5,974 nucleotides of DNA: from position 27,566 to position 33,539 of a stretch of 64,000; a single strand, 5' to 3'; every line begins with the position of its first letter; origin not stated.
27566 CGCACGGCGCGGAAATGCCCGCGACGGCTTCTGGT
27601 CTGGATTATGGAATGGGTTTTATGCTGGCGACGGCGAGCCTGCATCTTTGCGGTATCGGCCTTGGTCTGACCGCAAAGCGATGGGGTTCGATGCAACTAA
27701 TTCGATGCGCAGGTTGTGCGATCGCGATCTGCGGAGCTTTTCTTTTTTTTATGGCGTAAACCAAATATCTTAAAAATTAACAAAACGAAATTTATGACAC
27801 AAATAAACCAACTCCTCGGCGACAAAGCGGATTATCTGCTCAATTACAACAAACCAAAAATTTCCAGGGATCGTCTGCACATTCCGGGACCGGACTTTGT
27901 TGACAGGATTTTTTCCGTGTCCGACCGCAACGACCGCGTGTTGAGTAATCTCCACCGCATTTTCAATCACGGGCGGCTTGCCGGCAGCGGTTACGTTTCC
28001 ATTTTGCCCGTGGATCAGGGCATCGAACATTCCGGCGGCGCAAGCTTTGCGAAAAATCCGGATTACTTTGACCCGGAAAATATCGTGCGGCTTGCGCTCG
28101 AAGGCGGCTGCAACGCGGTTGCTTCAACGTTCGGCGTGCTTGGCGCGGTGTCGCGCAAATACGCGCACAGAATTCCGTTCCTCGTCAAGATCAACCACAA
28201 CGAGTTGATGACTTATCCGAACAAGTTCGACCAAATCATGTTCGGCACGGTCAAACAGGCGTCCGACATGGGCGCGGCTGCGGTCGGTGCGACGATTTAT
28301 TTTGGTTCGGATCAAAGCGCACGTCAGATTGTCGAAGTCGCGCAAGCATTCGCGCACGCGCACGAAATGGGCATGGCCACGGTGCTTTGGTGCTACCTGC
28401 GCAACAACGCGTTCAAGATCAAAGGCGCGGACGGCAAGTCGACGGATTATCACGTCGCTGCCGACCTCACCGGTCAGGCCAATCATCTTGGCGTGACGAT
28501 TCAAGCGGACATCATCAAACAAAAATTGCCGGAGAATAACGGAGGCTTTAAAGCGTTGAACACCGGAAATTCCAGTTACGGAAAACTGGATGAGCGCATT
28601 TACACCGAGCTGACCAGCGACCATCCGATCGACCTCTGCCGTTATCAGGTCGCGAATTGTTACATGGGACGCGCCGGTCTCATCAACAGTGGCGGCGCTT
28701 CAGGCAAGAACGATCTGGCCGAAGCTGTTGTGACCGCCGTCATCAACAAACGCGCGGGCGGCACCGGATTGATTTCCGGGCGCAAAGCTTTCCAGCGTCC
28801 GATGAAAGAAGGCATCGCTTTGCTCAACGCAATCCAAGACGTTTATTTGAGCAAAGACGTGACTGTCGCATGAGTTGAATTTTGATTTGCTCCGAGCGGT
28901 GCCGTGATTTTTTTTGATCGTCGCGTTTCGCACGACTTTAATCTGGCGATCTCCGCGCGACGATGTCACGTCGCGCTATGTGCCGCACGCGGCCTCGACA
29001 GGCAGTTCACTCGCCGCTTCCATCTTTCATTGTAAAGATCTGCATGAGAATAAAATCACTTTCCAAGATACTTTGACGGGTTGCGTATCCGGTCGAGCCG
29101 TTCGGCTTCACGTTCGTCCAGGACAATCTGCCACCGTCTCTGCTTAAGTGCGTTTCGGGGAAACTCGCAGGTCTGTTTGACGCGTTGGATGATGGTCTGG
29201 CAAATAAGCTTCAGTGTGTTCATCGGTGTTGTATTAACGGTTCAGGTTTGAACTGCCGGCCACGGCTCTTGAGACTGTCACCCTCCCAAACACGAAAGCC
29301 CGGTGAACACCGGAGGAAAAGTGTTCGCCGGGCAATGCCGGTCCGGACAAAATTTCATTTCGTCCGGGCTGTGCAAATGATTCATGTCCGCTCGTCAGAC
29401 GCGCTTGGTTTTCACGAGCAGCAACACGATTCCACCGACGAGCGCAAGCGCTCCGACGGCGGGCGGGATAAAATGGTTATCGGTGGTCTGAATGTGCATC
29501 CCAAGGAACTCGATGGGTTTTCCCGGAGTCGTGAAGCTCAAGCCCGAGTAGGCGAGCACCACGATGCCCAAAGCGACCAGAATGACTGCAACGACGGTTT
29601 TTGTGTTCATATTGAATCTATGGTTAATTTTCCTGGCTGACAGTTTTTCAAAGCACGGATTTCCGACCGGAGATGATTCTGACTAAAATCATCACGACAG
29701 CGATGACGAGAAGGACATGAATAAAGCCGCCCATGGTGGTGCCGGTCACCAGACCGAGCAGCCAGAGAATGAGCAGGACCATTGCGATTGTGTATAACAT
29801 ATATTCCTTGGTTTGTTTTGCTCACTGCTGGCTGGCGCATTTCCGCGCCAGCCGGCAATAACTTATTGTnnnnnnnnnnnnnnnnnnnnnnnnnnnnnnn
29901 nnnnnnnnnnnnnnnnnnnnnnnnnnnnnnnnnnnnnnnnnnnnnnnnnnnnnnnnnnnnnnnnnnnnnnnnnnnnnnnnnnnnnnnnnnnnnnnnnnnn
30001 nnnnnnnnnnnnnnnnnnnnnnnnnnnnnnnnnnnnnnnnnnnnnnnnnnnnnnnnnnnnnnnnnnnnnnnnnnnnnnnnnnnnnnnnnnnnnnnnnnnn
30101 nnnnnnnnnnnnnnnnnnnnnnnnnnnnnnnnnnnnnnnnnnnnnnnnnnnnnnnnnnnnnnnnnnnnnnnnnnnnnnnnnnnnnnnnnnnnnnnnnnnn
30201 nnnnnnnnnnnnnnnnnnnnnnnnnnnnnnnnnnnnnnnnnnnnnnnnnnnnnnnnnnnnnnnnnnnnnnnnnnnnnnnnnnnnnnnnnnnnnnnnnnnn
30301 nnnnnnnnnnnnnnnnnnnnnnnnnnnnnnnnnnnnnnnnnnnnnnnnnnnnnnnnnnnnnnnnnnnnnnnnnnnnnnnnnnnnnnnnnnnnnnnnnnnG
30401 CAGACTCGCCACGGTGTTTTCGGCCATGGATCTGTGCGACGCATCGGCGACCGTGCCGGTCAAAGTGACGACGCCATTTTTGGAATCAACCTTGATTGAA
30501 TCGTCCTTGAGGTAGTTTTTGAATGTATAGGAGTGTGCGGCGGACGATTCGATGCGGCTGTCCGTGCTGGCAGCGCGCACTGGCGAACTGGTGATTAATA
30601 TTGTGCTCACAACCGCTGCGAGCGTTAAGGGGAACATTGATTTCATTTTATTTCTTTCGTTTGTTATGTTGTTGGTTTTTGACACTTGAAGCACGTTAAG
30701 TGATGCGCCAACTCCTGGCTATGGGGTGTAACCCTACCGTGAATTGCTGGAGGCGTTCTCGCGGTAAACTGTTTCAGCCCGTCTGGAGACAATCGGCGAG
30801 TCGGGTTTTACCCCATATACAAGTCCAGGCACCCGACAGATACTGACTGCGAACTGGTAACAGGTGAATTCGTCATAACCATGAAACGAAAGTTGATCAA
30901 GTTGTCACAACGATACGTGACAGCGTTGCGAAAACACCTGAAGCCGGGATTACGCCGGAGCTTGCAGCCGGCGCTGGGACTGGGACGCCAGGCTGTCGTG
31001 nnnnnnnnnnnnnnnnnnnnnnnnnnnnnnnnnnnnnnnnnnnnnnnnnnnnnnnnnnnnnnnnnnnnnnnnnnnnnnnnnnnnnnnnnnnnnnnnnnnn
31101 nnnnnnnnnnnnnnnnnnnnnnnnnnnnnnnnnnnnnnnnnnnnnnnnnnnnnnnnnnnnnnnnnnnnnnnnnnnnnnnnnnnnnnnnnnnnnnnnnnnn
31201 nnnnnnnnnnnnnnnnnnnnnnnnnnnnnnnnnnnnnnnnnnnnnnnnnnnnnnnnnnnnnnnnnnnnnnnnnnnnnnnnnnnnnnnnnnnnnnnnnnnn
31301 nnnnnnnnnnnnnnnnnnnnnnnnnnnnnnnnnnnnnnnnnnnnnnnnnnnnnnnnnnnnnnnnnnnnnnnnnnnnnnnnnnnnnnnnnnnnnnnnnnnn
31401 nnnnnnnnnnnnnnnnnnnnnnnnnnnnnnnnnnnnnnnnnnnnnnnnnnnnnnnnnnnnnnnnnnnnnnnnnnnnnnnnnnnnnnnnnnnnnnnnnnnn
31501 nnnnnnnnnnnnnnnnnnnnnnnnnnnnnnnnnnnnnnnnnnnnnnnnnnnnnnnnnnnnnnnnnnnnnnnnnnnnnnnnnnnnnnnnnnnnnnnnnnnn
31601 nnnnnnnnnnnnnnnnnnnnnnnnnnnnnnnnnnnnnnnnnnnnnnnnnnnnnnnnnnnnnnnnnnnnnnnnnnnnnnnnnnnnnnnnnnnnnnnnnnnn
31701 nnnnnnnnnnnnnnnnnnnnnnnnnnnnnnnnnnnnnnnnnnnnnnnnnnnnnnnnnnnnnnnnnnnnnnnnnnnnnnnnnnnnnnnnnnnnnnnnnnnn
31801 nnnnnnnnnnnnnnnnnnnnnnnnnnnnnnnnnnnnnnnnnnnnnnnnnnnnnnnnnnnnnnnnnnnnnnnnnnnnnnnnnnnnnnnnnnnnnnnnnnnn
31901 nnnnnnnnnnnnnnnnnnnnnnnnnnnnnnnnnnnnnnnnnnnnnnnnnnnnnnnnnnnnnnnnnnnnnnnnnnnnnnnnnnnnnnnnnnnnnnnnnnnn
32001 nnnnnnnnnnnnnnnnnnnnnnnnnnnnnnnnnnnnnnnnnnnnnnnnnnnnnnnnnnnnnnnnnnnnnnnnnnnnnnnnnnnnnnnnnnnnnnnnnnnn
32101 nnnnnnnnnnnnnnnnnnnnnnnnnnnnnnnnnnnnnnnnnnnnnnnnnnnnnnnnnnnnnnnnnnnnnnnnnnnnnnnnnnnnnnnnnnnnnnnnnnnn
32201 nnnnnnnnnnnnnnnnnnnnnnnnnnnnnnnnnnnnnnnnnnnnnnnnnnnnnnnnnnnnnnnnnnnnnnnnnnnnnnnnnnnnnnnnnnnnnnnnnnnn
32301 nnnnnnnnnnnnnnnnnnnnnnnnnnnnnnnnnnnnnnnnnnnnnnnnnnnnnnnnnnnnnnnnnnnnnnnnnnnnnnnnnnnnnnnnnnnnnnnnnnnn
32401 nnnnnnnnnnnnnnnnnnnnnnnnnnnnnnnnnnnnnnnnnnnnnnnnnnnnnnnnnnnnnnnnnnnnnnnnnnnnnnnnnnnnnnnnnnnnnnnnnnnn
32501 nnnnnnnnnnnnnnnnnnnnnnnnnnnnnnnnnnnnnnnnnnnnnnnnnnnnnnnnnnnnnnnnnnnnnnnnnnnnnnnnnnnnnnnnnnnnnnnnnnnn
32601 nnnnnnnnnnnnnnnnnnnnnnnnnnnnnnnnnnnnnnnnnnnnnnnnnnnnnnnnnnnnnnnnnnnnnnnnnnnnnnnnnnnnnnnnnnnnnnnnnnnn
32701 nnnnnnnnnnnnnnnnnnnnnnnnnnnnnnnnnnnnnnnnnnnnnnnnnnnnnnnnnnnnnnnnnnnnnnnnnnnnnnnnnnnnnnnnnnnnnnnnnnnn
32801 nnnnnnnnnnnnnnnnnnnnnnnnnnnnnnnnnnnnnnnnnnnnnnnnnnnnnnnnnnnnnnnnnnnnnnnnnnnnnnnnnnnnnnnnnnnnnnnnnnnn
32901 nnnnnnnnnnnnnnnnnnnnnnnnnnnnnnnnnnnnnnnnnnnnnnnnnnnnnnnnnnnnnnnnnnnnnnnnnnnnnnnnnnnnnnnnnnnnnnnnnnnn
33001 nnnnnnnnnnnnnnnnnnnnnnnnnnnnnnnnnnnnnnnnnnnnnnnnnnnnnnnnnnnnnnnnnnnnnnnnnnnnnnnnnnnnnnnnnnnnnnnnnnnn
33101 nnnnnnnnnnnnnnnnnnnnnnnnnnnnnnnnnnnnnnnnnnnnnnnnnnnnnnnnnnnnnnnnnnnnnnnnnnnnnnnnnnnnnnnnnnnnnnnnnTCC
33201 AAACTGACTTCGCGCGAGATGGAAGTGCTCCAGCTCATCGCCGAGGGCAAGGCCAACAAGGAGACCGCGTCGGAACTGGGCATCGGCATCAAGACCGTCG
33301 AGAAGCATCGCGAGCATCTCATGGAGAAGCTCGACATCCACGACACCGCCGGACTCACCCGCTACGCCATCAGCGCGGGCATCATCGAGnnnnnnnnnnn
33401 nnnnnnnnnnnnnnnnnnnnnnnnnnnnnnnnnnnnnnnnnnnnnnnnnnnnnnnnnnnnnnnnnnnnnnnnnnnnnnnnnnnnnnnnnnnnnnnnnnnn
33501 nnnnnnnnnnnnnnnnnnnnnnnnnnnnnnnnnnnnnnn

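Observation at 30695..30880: Back-to-back boxes in the divergent BON / two-component intergenic region suggest the NarL-type regulator as the box-binding factor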

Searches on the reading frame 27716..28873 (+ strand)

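Call 10: search_protein_families(library=pfam, proteins=[window:27716-28873:+], max_evalue=0.01)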
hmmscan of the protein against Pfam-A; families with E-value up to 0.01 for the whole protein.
window:27716-28873:+ (385 aa): 1 family
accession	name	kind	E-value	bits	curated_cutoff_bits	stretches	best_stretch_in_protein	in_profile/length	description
PF01791.15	DeoC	-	8.2e-61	206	23.8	1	95-361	2-229/229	DeoC/LacD family aldolase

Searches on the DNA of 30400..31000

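Call 97: search_rna_families(source=window, start=30400, end=31000, threshold=evalue, max_evalue=1)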
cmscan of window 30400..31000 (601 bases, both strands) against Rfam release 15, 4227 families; matches with E-value up to 1: 0.
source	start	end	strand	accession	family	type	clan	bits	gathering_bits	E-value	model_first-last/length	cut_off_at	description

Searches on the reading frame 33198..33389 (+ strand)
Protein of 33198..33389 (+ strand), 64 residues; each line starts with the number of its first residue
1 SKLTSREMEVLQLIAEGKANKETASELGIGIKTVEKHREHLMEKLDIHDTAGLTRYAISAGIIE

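Call 70: search_solved_structures(query=window:33198-33389:+, max_evalue=0.0001, show_alignments=5)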
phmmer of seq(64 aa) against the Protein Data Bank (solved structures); distinct sequences matched with E-value up to 0.0001: 21.
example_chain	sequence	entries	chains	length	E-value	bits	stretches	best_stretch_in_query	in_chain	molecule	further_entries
7vim_A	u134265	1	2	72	4.3e-14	55.1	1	3-64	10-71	Protein EsrB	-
4wsz_A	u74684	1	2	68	9.4e-12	47.8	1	3-62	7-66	Response regulator receiver domain protein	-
4wt0_B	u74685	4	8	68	4.8e-11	45.6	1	3-62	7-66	Response regulator receiver domain protein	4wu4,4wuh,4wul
8a5r_AAA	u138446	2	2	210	6.5e-11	45.2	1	3-62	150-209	Light-activated DNA-binding protein EL222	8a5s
5hev_A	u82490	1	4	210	6.7e-11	45.2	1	2-63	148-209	Response regulator protein VraR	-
3p7n_A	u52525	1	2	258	1.5e-10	44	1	3-62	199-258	Sensor histidine kinase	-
7ve4_A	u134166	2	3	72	7.9e-10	41.8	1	3-63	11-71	DNA-binding response regulator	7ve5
2rnj_A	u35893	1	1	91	1.4e-09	41.1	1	3-63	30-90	Response regulator protein vraR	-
4gvp_A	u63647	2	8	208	3.1e-09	40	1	3-63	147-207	Response regulator protein vraR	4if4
7ve6_A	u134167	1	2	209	3.1e-09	39.9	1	3-63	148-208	Response regulator protein VraR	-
1yio_A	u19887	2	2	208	5.6e-09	39.2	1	1-55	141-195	response regulatory protein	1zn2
2jpc_A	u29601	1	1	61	6.2e-08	35.9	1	6-57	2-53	SsrB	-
7x1k_A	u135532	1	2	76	5.4e-07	32.9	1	3-60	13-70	Chemotaxis protein CheY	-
1fse_A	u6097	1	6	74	9.3e-07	32.2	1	3-49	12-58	GERE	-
3clo_A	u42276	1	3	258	9.9e-07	32.1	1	3-51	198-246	Transcriptional regulator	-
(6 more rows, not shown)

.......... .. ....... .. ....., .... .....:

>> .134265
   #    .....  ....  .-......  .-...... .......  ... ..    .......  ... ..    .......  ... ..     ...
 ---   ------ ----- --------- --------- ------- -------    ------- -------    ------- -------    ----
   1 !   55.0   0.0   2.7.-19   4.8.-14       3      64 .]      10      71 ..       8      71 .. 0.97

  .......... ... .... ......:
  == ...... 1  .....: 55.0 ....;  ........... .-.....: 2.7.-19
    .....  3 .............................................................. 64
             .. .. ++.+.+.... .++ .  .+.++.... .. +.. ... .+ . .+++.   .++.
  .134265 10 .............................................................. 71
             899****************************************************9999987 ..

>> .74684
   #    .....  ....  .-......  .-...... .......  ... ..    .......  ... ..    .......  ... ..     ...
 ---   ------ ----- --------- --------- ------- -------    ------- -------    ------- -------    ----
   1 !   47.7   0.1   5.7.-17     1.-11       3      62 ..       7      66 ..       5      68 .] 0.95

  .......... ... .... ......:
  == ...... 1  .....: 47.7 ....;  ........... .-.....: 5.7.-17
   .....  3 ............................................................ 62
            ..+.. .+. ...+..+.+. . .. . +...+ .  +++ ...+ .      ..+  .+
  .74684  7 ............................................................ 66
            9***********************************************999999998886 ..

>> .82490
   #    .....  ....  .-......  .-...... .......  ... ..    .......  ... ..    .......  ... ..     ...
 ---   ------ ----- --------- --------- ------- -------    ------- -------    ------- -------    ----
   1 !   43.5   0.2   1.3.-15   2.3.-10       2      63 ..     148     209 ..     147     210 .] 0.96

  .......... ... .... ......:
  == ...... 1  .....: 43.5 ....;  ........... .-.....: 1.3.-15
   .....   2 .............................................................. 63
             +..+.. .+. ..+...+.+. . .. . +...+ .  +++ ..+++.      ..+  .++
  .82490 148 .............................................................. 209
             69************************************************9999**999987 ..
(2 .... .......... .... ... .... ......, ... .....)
